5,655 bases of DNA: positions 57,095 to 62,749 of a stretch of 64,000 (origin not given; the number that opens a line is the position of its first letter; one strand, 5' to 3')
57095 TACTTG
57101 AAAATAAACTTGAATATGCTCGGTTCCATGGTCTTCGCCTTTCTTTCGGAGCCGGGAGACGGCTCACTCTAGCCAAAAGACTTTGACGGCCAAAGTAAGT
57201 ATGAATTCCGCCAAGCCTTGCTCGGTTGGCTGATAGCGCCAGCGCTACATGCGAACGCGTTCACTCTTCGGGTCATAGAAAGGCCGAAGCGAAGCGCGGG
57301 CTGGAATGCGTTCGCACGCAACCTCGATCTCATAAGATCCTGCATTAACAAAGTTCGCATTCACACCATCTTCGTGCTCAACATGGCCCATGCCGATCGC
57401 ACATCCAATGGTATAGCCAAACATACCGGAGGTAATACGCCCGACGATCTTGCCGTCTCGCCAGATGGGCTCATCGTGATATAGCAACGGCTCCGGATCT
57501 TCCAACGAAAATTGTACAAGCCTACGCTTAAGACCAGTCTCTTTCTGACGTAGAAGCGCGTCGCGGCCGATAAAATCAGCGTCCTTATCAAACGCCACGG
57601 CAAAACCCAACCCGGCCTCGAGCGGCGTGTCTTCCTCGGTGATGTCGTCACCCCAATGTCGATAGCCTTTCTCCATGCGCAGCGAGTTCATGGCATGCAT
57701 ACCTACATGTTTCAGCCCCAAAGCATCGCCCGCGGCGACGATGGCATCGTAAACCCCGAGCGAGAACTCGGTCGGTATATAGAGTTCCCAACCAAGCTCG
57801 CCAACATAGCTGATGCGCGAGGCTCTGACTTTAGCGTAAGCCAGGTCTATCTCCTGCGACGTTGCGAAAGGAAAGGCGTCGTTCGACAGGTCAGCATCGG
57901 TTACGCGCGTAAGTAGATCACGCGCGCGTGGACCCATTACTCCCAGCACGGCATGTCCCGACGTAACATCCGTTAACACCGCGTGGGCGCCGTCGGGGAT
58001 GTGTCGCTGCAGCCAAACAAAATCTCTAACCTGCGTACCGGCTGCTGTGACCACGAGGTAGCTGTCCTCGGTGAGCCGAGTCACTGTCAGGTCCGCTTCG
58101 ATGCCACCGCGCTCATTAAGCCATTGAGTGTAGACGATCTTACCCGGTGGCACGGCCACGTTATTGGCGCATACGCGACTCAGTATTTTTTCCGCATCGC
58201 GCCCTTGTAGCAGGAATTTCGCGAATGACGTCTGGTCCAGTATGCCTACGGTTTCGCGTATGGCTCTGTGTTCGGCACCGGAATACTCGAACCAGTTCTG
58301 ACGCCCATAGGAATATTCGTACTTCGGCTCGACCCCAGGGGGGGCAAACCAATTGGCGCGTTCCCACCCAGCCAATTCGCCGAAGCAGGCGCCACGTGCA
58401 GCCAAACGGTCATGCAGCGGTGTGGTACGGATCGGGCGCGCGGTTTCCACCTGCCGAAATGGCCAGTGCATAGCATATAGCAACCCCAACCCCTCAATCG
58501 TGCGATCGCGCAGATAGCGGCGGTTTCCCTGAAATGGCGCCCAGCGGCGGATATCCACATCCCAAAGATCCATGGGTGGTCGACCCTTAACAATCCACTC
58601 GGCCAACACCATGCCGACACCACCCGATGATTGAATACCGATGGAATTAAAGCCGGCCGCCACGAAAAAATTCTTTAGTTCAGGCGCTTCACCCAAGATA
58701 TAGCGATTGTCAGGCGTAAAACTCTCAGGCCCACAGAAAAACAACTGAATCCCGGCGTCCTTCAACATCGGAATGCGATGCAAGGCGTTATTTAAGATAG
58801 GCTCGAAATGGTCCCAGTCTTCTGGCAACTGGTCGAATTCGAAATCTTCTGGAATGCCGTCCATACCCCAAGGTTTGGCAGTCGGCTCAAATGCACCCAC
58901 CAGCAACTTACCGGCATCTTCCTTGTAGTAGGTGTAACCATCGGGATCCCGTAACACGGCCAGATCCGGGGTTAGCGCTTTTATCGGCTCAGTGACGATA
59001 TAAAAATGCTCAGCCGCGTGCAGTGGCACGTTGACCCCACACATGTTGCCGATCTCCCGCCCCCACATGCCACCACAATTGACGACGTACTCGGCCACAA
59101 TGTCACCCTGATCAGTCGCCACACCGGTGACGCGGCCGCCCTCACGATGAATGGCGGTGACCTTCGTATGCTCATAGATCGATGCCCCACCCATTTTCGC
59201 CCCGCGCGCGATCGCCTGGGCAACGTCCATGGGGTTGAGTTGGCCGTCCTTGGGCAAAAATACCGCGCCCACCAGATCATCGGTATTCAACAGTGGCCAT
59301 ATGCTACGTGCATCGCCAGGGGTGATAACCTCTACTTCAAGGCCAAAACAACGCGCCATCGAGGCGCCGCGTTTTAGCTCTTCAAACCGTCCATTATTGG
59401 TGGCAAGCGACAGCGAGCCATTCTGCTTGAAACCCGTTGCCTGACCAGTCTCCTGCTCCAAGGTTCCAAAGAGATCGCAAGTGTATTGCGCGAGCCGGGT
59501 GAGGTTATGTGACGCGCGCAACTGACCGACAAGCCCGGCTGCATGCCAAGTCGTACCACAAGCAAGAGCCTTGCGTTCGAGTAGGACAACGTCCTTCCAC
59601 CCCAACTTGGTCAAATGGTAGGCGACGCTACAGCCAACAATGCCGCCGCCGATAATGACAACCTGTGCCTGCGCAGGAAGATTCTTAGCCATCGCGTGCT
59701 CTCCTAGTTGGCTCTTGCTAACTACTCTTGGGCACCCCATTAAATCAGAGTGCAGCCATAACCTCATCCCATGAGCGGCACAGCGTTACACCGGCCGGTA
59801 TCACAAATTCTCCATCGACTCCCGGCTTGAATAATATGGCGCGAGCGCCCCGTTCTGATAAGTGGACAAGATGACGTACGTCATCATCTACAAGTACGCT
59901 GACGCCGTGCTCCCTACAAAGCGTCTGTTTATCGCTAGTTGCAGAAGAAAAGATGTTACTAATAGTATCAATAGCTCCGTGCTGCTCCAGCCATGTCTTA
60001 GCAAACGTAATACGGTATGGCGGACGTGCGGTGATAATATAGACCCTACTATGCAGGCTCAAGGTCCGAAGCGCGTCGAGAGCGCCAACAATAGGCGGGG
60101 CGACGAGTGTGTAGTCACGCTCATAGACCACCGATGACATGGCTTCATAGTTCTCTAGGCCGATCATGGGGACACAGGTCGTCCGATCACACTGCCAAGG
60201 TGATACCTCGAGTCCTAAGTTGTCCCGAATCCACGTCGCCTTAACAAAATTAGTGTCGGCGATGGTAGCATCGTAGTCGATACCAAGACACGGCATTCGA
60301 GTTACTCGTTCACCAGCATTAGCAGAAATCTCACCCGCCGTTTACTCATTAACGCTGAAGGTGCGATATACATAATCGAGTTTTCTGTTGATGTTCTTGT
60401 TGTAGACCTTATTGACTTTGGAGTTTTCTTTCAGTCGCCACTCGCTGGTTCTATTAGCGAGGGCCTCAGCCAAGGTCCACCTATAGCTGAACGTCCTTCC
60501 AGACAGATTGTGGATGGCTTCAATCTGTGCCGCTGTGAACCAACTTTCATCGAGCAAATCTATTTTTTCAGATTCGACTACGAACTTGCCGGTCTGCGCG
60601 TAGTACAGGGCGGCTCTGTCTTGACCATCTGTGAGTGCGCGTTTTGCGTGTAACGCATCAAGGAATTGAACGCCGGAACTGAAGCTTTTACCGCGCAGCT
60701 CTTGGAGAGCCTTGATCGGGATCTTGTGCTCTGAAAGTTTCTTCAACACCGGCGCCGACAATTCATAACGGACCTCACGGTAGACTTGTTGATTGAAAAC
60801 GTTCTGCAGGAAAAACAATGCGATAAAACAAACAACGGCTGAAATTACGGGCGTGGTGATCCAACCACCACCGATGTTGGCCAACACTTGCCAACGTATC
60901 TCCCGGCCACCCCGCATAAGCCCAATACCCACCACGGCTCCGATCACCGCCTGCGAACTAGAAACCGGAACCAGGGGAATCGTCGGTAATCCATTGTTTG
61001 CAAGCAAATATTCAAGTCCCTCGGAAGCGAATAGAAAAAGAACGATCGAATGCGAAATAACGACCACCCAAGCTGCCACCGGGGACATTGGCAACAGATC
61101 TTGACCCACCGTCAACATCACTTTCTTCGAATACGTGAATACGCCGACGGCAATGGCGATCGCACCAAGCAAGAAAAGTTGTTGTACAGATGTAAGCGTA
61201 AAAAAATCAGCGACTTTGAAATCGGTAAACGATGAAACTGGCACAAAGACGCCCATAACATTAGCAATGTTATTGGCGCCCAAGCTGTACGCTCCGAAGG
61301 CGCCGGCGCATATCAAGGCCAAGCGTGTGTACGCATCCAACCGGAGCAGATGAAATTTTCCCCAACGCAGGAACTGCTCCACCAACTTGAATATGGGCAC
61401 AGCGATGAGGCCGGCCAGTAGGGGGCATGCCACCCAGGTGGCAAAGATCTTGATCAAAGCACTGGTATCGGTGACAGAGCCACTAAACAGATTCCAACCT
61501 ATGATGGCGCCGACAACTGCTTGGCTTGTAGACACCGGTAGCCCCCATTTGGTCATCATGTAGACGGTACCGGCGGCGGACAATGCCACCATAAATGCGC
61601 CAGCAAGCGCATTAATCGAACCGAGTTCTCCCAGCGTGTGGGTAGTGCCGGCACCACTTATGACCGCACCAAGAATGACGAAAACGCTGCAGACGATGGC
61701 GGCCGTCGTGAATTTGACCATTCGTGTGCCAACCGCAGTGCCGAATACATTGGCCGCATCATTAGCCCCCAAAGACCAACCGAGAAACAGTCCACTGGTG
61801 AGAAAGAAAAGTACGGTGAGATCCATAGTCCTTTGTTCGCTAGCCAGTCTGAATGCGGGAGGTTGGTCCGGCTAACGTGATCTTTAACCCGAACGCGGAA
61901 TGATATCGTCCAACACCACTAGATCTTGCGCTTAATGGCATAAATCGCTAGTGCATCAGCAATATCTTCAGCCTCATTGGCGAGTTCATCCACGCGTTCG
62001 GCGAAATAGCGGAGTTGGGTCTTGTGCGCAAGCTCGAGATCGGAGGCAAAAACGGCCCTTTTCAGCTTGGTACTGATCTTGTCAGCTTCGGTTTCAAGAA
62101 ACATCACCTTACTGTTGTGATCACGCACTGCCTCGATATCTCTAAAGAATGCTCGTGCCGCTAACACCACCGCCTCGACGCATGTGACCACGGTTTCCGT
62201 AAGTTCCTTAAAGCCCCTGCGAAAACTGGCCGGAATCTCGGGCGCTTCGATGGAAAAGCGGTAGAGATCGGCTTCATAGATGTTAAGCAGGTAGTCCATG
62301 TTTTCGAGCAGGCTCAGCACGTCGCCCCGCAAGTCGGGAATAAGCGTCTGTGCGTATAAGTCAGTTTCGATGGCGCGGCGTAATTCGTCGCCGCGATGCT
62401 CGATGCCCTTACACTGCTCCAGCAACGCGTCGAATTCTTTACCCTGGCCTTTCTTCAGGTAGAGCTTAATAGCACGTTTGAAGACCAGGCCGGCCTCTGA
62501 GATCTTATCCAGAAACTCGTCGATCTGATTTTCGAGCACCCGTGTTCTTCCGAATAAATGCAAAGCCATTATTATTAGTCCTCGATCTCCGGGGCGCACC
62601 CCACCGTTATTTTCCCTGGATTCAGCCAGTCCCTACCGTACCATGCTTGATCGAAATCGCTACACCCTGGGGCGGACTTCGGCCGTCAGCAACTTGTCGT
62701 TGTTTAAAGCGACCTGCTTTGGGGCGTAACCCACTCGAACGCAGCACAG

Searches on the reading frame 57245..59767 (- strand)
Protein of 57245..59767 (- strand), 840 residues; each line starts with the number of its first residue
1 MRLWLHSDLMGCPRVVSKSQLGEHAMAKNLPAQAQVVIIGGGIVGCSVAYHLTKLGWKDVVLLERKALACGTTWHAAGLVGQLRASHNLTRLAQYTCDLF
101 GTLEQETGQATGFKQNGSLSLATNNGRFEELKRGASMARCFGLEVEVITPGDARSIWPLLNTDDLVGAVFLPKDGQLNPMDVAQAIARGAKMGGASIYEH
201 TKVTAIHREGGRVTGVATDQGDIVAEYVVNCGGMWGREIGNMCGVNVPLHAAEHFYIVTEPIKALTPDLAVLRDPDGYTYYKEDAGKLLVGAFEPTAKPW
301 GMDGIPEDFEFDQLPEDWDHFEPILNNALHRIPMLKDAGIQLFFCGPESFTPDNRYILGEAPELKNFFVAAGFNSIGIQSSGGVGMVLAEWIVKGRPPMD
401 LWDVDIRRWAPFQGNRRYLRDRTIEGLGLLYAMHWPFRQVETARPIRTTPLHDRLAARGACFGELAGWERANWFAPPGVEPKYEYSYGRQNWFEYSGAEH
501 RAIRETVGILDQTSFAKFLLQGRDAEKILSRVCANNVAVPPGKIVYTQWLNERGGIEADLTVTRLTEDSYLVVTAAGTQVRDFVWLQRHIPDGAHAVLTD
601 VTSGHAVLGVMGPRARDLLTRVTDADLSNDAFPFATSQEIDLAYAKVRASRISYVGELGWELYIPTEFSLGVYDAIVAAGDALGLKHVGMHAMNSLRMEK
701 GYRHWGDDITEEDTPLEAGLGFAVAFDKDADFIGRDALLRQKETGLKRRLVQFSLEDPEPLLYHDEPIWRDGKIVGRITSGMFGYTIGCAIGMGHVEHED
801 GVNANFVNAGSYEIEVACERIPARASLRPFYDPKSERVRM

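Call 49: search_protein_families(library=pfam, proteins=[window:57245-59767:-], max_evalue=0.01)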
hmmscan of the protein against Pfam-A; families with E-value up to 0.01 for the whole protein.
window:57245-59767:- (840 aa): 14 families
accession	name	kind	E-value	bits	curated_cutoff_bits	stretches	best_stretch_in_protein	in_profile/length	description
PF01571.26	GCV_T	-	1.2e-83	280.7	25.6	1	451-723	1-255/255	Aminomethyltransferase folate-binding domain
PF01266.30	DAO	-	2.6e-77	261.2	27.9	1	36-391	2-353/353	FAD dependent oxidoreductase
PF08669.17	GCV_T_C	-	3.2e-22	78.7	25.9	1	748-832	1-80/80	Glycine cleavage T-protein C-terminal barrel domain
PF16350.10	FAO_M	-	1.1e-19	70.8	27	1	394-448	1-55/56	FAD dependent oxidoreductase central domain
PF01494.25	FAD_binding_3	-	2.8e-07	30.5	22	1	182-237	102-162/349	FAD binding domain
PF00070.33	Pyr_redox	-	6.7e-06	27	22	1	36-67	2-32/82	Pyridine nucleotide-disulphide oxidoreductase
PF07992.20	Pyr_redox_2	-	1e-05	25.6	26.1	1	28-66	139-174/291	Pyridine nucleotide-disulphide oxidoreductase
PF13738.12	Pyr_redox_3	-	3.5e-05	23.6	30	0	37-68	1-32/305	Pyridine nucleotide-disulphide oxidoreductase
PF13450.12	NAD_binding_8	-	9.7e-05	23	21.9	1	38-73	1-37/68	NAD(P)-binding Rossmann-like domain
PF04268.17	SoxG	-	0.00084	19.9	21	1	562-668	35-138/152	Sarcosine oxidase, gamma subunit family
PF00890.30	FAD_binding_2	-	0.0027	17.4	20.4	0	36-83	2-48/414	FAD binding domain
PF04820.20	Trp_halogenase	-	0.0035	16.7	21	0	177-241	155-220/458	Tryptophan halogenase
PF01946.23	Thi4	-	0.0057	16.4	26.2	0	32-76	16-60/235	Thi4 family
PF01593.30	Amino_oxidase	-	0.0078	16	19.8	0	156-229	183-251/443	Flavin containing amine oxidoreductase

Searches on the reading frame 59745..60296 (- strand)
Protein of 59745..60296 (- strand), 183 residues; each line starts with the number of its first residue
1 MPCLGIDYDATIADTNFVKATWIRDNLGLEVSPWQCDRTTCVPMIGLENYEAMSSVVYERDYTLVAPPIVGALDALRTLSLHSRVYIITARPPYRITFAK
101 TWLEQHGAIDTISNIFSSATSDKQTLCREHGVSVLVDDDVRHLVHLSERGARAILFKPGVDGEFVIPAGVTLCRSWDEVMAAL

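Call 49: search_protein_families(library=pfam, proteins=[window:59745-60296:-], max_evalue=0.01)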
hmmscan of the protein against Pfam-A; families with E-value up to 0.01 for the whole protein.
window:59745-60296:- (183 aa): 1 family
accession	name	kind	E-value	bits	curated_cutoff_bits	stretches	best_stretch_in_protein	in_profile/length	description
PF06941.18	NT5C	-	0.0023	18.3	24.8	1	4-158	4-152/180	5' nucleotidase, deoxy (Pyrimidine), cytosolic type C protein (NT5C)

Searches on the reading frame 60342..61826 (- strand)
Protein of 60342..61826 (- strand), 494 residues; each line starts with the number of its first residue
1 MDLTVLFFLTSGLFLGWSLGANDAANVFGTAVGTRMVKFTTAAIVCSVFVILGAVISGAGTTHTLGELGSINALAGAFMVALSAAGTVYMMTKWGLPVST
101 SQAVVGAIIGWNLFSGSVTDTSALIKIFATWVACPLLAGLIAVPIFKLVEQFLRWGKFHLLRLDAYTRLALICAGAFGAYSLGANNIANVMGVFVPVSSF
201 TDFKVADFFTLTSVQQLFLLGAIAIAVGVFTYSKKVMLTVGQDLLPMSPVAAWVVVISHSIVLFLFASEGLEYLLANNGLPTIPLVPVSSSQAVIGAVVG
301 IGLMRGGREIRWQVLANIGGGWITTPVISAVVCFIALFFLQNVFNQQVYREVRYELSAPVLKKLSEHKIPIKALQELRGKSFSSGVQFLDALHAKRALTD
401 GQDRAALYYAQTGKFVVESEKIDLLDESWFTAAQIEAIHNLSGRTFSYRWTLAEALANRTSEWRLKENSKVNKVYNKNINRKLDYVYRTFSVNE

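Call 49: search_protein_families(library=pfam, proteins=[window:60342-61826:-], max_evalue=0.01)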
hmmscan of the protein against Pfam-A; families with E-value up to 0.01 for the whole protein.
window:60342-61826:- (494 aa): 1 family
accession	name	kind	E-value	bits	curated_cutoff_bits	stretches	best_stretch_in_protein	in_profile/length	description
PF01384.25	PHO4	-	1.6e-61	208.7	33.7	2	20-332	2-349/350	Phosphate transporter family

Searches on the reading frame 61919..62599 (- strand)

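Call 49: search_protein_families(library=pfam, proteins=[window:61919-62599:-], max_evalue=0.01)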
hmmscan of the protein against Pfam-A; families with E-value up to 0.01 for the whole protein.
window:61919-62599:- (226 aa): 1 family
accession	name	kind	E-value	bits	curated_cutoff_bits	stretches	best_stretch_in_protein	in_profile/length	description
PF01865.21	PhoU_div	-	6.9e-19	68.5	24.4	1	23-221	10-212/214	Protein of unknown function DUF47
